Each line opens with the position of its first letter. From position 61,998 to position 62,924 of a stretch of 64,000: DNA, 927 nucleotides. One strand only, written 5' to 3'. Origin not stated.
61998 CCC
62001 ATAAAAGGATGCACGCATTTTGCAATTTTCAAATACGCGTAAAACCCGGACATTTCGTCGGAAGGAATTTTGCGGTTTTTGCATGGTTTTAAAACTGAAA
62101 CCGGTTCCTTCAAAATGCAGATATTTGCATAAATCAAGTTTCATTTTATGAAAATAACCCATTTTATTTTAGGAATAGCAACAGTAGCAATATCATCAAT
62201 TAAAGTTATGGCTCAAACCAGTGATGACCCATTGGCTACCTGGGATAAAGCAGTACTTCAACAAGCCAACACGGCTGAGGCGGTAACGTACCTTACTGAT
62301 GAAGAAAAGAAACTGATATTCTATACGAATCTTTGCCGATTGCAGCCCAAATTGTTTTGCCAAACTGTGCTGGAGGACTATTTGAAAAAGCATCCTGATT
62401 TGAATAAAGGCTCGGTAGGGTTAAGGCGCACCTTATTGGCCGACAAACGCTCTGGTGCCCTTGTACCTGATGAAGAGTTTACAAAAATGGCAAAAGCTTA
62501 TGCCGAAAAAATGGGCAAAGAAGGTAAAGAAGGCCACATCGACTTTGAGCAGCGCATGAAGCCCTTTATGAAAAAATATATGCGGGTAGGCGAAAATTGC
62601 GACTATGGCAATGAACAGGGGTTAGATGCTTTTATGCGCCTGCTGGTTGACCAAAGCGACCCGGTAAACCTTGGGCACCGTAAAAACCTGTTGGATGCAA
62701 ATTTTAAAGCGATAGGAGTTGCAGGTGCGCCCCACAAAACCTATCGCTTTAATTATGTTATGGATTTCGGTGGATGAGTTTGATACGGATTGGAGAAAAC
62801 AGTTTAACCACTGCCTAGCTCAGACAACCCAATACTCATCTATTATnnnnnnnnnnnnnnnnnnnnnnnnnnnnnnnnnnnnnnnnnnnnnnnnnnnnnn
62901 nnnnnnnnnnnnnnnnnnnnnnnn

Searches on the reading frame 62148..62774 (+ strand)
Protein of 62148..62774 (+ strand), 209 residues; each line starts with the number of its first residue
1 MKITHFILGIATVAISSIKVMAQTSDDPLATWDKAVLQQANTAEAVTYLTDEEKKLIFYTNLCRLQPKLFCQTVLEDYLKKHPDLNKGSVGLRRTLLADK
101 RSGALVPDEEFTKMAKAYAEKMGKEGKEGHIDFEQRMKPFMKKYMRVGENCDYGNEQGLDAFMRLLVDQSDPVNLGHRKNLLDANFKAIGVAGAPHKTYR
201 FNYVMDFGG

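Call 61: search_protein_families(library=pfam, proteins=[window:62148-62774:+], max_evalue=0.01)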
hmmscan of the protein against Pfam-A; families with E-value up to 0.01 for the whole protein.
window:62148-62774:+ (209 aa): 1 family
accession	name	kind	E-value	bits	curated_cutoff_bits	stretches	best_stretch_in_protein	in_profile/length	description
PF00188.32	CAP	-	4.1e-10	41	21.1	1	99-206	10-116/117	Cysteine-rich secretory protein family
